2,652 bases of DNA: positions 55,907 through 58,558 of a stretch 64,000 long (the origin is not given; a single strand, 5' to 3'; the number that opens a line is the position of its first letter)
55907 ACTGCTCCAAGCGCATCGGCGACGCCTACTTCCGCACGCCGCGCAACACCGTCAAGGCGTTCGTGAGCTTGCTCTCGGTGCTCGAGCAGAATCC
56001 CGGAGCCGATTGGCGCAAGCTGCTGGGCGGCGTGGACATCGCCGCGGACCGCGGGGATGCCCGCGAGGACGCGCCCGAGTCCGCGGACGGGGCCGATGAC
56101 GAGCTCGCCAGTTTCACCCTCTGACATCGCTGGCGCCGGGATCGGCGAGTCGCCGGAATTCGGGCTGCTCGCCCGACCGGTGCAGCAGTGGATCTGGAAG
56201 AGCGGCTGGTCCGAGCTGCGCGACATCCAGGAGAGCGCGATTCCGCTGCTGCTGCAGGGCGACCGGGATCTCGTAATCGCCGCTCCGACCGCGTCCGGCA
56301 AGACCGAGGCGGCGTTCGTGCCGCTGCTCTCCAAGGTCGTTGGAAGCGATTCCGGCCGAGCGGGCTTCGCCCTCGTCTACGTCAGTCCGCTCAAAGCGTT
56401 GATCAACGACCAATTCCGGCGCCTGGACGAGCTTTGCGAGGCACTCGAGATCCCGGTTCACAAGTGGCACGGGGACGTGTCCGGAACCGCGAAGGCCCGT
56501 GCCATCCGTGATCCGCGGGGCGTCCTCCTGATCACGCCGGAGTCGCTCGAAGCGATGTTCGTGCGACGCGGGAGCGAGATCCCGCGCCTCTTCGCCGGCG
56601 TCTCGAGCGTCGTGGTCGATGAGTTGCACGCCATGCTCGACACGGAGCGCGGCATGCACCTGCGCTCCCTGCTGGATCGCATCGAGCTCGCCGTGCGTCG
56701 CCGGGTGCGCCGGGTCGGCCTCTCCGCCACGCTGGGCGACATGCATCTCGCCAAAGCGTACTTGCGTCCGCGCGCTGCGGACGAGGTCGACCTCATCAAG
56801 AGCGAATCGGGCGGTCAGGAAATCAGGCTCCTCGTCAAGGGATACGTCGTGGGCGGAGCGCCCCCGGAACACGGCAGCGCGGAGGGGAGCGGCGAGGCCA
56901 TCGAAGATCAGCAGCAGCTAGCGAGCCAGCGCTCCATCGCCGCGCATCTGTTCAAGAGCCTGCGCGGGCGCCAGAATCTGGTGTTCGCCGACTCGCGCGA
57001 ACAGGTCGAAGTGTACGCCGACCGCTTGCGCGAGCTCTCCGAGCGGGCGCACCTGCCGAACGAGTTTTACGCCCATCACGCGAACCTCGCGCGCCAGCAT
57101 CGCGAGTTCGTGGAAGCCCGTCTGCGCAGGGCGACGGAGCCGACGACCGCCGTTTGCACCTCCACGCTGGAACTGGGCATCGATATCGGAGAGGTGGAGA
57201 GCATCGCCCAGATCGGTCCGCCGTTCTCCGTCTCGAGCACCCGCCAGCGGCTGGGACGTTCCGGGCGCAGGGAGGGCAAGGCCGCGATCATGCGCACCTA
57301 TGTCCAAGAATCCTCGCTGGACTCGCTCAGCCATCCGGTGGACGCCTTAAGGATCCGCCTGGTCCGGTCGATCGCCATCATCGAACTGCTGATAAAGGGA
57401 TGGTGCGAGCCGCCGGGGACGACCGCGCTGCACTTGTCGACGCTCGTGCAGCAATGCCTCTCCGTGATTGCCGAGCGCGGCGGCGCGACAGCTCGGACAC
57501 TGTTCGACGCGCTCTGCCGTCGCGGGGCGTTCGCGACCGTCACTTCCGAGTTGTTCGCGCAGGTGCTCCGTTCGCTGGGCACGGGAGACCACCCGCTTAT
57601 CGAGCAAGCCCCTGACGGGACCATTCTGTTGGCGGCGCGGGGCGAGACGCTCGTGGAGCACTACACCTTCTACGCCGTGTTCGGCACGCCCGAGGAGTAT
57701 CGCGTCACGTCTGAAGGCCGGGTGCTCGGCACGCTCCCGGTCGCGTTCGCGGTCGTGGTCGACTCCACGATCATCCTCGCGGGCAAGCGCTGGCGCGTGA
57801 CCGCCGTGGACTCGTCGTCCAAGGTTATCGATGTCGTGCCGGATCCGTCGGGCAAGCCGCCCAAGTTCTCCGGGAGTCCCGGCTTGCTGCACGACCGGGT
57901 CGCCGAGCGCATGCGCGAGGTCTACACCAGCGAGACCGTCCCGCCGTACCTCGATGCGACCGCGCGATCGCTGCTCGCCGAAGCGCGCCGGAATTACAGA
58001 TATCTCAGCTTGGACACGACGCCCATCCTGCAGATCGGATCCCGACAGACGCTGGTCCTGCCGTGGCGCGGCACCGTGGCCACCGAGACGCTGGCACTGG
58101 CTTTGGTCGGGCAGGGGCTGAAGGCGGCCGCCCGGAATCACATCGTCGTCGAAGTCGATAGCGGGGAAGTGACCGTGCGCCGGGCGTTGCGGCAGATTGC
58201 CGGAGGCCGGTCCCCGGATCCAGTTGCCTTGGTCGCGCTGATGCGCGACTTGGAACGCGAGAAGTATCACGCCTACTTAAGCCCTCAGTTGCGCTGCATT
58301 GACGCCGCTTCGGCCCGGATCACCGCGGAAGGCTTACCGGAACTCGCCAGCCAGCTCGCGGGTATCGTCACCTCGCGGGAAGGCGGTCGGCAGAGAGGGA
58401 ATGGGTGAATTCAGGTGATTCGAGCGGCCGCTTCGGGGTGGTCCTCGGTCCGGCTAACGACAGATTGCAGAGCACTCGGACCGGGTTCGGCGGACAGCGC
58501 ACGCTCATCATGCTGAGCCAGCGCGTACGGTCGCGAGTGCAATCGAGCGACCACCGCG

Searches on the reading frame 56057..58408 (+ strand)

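Call 42: search_protein_families(library=pfam, proteins=[window:56057-58408:+], max_evalue=0.001)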
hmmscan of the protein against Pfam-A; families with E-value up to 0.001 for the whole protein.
window:56057-58408:+ (783 aa): 2 families
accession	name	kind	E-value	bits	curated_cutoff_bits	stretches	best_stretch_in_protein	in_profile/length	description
PF00270.35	DEAD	-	1.4e-31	109.9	26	1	56-227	2-161/167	DEAD/DEAH box helicase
PF00271.37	Helicase_C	-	4.1e-13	50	23.5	1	297-405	8-109/110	Helicase conserved C-terminal domain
